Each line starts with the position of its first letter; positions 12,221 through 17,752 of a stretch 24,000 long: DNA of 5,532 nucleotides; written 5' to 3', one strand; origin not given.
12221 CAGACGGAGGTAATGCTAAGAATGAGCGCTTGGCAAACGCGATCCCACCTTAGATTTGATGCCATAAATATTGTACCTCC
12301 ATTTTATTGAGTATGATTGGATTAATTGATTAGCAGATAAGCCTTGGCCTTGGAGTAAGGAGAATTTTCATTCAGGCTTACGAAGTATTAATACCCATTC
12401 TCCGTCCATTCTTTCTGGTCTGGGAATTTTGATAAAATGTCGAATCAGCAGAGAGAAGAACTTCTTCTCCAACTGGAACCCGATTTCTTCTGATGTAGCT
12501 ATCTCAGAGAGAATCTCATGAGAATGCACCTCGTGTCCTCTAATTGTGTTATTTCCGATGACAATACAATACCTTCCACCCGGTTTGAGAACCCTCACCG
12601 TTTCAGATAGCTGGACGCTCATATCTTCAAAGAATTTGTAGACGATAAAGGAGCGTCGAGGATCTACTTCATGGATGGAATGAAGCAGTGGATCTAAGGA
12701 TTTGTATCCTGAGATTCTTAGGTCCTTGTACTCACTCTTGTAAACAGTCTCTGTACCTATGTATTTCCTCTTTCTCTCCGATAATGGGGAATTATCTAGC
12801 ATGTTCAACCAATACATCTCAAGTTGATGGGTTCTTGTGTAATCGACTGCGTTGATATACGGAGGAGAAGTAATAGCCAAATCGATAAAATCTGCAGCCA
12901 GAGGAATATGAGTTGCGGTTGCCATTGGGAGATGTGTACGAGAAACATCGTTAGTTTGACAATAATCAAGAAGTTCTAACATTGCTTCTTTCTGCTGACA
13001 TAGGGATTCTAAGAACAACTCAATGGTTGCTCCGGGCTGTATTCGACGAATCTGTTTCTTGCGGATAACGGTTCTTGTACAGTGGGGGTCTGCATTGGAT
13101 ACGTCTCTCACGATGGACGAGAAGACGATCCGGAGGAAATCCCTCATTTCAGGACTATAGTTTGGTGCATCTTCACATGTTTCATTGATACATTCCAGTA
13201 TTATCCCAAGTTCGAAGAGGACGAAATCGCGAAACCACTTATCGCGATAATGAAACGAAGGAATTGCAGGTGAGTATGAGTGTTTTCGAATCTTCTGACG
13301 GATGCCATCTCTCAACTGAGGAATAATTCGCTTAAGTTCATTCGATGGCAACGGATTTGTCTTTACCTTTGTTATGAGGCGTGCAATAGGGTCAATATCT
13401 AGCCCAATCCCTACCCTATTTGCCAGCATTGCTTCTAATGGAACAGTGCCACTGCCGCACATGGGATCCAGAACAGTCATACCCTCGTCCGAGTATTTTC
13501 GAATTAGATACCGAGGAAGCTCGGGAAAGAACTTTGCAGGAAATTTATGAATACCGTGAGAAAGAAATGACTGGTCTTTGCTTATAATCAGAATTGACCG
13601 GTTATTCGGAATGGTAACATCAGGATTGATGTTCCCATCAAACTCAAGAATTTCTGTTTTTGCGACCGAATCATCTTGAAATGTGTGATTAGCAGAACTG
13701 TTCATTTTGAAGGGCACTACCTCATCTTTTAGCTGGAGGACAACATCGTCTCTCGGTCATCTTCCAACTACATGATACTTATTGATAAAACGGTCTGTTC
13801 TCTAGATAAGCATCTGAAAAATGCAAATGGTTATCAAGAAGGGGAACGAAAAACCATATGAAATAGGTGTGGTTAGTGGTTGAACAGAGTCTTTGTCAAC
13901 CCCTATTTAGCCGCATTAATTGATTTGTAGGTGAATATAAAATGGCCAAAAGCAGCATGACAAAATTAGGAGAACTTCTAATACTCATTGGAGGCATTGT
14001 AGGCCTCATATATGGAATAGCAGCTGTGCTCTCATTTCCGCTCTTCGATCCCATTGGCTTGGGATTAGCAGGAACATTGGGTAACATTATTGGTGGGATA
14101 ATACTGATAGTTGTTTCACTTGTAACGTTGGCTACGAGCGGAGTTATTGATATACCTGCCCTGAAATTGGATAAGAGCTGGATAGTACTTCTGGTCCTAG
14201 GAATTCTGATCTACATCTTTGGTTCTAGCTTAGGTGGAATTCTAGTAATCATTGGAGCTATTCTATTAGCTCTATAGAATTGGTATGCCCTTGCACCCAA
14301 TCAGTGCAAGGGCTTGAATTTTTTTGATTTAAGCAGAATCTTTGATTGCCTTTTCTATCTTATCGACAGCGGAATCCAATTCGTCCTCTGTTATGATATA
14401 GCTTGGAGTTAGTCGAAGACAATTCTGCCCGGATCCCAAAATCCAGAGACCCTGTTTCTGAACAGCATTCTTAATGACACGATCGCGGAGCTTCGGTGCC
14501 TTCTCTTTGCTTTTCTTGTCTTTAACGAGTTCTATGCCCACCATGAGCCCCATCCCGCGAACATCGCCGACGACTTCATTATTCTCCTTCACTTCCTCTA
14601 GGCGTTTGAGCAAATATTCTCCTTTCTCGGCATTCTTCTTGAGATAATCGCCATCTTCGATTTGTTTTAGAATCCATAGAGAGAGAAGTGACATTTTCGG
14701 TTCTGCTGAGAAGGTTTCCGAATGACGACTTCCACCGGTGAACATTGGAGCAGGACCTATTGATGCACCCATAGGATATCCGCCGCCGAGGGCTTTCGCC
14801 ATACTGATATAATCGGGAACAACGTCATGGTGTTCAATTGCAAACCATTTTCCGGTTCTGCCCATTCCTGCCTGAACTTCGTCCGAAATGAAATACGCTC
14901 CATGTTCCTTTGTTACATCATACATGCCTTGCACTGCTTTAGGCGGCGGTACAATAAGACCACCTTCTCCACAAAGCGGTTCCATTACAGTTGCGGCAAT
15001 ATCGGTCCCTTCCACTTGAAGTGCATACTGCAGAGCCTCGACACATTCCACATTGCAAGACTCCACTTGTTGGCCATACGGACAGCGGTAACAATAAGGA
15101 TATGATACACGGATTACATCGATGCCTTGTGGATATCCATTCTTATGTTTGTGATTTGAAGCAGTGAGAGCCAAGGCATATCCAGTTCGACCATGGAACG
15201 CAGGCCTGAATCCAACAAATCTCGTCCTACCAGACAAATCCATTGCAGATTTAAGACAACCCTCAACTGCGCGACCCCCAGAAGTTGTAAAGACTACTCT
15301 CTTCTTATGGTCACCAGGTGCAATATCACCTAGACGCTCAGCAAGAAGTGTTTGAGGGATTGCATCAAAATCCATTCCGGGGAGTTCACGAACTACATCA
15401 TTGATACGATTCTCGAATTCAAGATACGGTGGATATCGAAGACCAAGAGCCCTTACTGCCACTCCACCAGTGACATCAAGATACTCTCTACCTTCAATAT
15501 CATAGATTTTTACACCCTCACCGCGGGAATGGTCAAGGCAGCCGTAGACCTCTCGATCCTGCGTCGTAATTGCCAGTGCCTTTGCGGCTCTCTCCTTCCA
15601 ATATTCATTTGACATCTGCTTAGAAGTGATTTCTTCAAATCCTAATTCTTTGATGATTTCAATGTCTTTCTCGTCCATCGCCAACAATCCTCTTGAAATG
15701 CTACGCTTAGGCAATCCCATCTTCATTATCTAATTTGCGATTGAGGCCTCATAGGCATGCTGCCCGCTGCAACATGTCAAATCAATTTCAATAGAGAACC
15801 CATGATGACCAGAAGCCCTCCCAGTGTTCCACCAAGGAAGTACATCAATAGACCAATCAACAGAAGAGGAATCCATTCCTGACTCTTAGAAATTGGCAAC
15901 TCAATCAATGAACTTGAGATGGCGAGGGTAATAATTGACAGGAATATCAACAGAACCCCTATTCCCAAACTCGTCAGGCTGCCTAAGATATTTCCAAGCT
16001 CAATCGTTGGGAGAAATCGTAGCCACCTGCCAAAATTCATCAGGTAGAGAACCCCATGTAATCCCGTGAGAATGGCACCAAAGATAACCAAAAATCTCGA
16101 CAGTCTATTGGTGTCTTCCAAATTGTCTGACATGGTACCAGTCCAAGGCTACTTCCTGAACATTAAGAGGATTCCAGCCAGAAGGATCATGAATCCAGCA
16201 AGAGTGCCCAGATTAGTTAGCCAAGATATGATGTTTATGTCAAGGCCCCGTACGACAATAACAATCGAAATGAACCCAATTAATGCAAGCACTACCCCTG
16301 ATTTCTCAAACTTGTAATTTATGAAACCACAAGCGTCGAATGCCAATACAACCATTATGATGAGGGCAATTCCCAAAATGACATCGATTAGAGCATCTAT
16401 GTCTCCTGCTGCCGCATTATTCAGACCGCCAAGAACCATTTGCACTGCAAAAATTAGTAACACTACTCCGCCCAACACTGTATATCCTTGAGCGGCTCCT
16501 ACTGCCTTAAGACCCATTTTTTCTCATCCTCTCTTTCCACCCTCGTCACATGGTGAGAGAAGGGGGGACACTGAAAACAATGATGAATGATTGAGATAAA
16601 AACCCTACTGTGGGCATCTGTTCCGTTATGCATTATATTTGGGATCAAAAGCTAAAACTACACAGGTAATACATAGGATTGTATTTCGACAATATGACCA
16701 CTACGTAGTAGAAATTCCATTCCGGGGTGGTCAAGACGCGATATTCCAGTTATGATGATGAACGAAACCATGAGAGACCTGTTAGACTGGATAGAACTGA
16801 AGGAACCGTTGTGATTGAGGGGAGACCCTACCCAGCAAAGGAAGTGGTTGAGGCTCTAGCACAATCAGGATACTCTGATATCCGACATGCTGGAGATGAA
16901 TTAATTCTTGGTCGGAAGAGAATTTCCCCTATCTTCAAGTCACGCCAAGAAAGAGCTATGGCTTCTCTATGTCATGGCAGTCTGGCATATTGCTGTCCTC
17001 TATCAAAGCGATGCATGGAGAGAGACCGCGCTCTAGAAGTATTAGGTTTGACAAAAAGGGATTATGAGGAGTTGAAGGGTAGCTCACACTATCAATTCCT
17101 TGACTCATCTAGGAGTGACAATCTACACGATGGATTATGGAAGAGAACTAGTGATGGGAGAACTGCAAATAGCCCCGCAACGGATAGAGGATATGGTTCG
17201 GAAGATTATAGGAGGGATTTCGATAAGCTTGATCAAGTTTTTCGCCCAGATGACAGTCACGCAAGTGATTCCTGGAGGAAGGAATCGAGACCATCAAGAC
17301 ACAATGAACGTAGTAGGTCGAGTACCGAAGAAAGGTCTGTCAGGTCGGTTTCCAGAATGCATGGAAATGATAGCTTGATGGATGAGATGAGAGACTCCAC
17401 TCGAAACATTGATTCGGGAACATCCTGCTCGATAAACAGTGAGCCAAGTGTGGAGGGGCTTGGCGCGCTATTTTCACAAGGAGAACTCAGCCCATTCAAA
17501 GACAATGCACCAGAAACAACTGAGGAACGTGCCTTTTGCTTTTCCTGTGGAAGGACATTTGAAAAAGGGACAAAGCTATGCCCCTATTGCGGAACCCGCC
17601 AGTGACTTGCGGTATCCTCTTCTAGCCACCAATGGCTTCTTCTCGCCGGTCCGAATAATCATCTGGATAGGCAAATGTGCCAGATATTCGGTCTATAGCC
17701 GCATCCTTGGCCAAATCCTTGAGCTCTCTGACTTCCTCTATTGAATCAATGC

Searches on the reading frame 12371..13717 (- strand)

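Call 77: search_protein_families(library=pfam, proteins=[window:12371-13717:-], max_evalue=0.001)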
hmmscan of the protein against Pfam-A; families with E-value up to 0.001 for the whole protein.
window:12371-13717:- (449 aa): 2 families
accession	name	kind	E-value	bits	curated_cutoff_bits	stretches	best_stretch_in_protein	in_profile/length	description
PF01555.25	N6_N4_Mtase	-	1.2e-14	55.3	26.7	1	57-110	160-213/221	DNA methylase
PF01170.24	UPF0020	-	2.7e-06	27.7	22.3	1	78-100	28-50/197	RMKL-like, methyltransferase domain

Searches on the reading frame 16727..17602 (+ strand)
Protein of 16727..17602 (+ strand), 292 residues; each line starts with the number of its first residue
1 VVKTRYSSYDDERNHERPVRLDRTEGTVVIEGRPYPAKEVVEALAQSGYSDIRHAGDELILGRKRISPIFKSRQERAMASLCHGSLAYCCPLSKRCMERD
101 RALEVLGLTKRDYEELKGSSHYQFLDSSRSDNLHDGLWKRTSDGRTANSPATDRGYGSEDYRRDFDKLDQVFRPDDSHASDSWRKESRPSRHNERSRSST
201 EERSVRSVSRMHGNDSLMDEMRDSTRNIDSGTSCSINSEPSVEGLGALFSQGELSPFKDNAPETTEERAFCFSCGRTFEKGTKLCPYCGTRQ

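Call 5: search_protein_families(library=pfam, proteins=[window:16727-17602:+], max_evalue=1)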
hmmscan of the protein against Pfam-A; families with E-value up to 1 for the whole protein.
window:16727-17602:+ (292 aa): 6 families
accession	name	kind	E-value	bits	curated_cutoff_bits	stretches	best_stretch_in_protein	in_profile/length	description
PF13248.11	Zn_ribbon_3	-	0.0018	18.1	27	1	271-291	5-25/26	zinc-ribbon domain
PF11682.14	Zn_ribbon_11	-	0.0066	16.5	24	1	270-290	7-26/37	Probable zinc-ribbon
PF12773.13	DZR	-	0.0083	16.7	27.3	1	269-289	25-45/45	Double zinc ribbon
PF01155.25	HypA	-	0.052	14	28.9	1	263-291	65-95/112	Hydrogenase/urease nickel incorporation, metallochaperone, hypA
PF13240.11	Zn_Ribbon_1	-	0.076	13.3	25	1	270-290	1-21/23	zinc-ribbon domain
PF14446.12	Prok-RING_1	-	0.089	13.2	29.1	1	269-291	5-29/54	Prokaryotic RING finger family 1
